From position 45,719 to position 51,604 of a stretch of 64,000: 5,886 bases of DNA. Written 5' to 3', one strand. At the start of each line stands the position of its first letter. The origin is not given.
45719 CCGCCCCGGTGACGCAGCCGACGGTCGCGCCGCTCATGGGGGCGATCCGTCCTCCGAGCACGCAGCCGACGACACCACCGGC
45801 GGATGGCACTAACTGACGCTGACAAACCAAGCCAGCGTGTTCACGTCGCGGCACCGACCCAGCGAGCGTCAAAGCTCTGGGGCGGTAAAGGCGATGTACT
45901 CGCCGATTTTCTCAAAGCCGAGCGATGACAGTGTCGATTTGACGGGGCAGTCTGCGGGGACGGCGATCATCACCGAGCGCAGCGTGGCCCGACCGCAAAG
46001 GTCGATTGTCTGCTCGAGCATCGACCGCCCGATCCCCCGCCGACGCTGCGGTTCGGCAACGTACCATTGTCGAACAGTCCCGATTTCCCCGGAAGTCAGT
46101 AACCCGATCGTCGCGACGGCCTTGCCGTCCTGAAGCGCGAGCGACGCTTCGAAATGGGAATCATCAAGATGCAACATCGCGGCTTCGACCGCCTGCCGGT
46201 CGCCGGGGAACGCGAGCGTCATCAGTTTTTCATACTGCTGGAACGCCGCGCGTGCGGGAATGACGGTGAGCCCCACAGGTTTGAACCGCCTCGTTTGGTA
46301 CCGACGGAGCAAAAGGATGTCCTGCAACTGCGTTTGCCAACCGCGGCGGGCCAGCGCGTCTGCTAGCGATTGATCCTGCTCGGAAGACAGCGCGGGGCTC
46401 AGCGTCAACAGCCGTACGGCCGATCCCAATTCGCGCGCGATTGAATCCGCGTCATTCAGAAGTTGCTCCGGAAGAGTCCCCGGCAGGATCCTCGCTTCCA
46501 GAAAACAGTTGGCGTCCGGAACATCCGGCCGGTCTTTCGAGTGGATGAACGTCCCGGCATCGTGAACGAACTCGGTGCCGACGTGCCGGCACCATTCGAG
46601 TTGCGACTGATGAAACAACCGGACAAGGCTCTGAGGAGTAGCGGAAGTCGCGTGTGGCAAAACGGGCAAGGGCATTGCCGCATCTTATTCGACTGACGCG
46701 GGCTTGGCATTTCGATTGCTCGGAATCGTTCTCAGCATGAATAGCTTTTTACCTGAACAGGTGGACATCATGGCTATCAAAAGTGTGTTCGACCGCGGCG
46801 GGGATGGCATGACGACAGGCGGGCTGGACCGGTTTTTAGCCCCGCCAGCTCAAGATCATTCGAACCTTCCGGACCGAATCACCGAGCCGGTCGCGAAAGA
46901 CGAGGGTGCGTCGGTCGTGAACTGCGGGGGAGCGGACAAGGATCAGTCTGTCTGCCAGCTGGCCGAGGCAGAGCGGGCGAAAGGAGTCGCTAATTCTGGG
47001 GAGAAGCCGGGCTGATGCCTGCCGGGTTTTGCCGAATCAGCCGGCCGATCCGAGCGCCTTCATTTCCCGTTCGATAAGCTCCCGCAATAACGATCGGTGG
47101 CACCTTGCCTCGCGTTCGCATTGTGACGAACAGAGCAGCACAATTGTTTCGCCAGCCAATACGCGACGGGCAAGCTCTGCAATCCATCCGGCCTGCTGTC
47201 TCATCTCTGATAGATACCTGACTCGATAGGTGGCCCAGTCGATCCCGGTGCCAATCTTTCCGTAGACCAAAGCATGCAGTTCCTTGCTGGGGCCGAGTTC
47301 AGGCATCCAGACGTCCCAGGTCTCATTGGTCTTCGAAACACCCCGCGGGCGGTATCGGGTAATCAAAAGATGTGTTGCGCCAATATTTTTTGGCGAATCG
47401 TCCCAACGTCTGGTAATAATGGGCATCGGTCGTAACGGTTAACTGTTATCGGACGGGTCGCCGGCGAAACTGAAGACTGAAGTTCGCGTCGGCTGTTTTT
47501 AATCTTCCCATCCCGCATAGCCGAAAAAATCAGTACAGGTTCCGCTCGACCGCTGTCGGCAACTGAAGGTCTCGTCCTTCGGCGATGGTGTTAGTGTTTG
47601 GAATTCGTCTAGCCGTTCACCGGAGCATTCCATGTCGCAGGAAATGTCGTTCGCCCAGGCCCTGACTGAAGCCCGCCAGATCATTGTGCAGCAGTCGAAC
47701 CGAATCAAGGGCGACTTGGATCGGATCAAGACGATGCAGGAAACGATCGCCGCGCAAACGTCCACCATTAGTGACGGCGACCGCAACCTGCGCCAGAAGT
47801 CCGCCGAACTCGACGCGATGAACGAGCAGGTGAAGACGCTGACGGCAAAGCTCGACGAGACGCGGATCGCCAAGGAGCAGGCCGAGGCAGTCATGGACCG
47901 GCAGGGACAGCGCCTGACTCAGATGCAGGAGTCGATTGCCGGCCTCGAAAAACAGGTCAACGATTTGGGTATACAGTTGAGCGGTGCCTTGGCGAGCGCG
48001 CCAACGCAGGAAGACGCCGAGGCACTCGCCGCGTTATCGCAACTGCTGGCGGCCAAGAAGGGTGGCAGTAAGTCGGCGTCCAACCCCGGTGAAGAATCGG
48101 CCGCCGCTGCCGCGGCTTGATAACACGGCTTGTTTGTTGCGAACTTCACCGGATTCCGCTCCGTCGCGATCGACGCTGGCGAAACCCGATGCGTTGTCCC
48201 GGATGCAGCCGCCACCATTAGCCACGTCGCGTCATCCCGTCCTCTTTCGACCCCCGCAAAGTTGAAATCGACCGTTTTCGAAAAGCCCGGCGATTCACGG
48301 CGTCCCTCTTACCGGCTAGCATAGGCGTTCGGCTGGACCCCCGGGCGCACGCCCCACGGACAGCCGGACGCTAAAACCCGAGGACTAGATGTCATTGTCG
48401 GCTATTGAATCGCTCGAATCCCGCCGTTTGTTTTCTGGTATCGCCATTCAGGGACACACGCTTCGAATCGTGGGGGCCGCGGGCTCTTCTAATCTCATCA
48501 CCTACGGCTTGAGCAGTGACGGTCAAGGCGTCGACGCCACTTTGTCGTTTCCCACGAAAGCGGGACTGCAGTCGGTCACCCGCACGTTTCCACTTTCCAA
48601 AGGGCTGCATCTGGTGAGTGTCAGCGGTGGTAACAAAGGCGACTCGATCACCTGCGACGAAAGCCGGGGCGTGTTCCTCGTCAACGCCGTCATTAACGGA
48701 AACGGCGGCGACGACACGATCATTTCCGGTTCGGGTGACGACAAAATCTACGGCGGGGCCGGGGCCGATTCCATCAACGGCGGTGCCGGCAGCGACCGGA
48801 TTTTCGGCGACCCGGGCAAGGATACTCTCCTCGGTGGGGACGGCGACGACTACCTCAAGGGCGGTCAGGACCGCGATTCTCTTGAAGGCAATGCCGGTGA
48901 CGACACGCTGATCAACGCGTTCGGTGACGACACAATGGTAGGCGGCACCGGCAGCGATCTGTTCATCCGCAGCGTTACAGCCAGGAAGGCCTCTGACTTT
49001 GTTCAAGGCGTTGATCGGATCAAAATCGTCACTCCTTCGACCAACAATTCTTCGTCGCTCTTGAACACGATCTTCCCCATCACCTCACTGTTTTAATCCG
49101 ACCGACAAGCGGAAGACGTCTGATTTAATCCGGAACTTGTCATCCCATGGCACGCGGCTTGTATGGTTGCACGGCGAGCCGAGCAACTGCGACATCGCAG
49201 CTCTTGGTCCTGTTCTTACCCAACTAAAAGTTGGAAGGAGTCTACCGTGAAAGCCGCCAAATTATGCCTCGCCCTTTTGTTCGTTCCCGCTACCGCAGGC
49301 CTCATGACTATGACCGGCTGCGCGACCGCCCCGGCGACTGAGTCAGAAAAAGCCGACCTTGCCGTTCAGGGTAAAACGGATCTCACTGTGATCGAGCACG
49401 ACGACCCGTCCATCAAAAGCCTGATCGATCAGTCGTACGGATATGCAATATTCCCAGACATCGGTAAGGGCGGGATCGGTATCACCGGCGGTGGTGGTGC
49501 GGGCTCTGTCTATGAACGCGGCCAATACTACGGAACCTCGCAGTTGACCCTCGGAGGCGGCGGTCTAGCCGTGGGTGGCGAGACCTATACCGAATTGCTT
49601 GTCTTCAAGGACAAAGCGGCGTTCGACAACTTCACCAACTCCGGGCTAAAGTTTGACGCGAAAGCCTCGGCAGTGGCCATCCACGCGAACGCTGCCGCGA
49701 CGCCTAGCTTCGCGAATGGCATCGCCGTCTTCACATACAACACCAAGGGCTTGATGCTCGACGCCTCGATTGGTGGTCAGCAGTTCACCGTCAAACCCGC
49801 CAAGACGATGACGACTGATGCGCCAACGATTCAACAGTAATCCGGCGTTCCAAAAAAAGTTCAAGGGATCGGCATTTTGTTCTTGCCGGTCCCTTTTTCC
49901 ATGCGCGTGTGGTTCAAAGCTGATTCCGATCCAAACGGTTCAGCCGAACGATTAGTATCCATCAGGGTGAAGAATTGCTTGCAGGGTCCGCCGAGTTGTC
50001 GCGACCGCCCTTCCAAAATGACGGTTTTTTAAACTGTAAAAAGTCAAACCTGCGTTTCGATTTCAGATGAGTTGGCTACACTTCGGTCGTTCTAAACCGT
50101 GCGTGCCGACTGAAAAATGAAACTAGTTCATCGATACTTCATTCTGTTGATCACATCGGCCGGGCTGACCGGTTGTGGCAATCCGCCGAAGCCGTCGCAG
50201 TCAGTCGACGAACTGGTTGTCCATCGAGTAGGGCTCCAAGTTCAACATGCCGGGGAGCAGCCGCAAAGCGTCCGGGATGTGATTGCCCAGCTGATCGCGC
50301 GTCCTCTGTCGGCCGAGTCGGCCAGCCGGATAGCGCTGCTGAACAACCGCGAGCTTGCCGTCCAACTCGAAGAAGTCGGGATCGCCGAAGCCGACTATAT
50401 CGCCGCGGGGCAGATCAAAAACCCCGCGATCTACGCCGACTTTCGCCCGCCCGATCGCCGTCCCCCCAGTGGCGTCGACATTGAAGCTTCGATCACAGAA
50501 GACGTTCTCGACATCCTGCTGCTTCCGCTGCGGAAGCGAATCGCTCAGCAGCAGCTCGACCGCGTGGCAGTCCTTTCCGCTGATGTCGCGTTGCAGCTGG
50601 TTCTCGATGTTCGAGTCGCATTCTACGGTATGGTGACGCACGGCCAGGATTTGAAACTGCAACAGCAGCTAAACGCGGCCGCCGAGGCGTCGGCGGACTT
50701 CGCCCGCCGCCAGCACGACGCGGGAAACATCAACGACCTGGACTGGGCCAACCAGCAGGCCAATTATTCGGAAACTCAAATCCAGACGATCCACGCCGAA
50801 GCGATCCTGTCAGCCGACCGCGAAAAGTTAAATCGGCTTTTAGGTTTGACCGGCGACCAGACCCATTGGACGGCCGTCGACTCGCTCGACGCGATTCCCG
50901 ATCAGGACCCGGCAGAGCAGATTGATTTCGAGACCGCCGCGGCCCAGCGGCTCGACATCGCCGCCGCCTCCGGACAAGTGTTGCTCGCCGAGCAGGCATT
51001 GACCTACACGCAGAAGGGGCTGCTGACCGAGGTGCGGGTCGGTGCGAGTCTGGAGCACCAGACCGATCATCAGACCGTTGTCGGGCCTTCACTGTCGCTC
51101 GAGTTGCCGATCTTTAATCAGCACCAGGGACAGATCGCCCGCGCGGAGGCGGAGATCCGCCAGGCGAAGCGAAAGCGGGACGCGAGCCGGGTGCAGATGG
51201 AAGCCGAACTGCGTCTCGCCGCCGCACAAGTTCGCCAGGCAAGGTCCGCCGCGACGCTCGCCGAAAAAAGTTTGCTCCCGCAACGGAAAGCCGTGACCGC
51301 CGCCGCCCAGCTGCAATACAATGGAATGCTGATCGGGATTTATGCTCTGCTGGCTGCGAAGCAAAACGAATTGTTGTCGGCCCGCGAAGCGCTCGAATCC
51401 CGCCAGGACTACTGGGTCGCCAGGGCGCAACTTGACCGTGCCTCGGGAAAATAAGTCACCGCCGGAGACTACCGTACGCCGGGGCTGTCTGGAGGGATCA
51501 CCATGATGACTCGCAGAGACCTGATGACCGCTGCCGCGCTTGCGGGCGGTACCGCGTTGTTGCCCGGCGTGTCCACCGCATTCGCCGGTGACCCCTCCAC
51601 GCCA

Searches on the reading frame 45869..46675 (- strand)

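Call 70: search_protein_families(library=pfam, proteins=[window:45869-46675:-], max_evalue=0.001)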
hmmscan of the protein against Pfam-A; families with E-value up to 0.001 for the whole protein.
window:45869-46675:- (268 aa): 3 families
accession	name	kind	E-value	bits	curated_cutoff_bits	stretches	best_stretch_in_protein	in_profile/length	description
PF00583.31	Acetyltransf_1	-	2.4e-07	31.5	20.7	1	167-239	27-100/116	Acetyltransferase (GNAT) family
PF13673.13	Acetyltransf_10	-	6.7e-05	23.3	23.6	1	164-259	20-112/128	Acetyltransferase (GNAT) domain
PF13508.13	Acetyltransf_7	-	0.00012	22.9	27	1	180-227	8-56/84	Acetyltransferase (GNAT) domain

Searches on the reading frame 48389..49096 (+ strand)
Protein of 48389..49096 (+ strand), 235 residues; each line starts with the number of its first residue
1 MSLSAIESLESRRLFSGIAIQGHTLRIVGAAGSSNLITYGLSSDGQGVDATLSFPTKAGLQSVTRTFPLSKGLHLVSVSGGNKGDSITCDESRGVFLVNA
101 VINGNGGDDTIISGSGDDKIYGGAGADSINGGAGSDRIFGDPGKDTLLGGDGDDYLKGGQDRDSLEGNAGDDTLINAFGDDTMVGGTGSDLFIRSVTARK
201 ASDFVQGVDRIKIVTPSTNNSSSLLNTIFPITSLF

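Call 71: search_protein_families(library=pfam, proteins=[window:48389-49096:+], max_evalue=0.001)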
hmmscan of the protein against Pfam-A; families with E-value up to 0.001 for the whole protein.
window:48389-49096:+ (235 aa): 1 family
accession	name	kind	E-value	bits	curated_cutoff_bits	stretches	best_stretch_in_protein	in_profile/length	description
PF00353.25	HemolysinCabind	-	1.8e-20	73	23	3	104-138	2-36/36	RTX calcium-binding nonapeptide repeat (4 copies)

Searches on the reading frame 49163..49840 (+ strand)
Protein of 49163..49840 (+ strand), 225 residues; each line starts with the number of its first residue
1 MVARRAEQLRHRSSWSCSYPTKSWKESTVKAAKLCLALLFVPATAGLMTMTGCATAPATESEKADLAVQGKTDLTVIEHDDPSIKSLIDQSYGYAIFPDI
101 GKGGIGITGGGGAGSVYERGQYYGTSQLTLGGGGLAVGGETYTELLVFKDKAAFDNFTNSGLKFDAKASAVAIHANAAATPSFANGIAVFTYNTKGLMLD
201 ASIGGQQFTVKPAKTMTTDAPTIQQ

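Call 71: search_protein_families(library=pfam, proteins=[window:49163-49840:+], max_evalue=0.001)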
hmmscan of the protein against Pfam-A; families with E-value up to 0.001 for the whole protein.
window:49163-49840:+ (225 aa): 1 family
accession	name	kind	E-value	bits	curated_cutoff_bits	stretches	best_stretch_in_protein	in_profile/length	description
PF04366.17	Ysc84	-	1.4e-06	28.5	25.1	1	131-211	3-88/127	Las17-binding protein actin regulator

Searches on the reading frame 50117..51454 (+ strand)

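Call 71: search_protein_families(library=pfam, proteins=[window:50117-51454:+], max_evalue=0.001)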
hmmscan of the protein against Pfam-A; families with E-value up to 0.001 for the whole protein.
window:50117-51454:+ (445 aa): 1 family
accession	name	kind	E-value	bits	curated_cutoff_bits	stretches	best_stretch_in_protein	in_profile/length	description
PF02321.23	OEP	-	9e-24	84.7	22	2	272-444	6-187/187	Outer membrane efflux protein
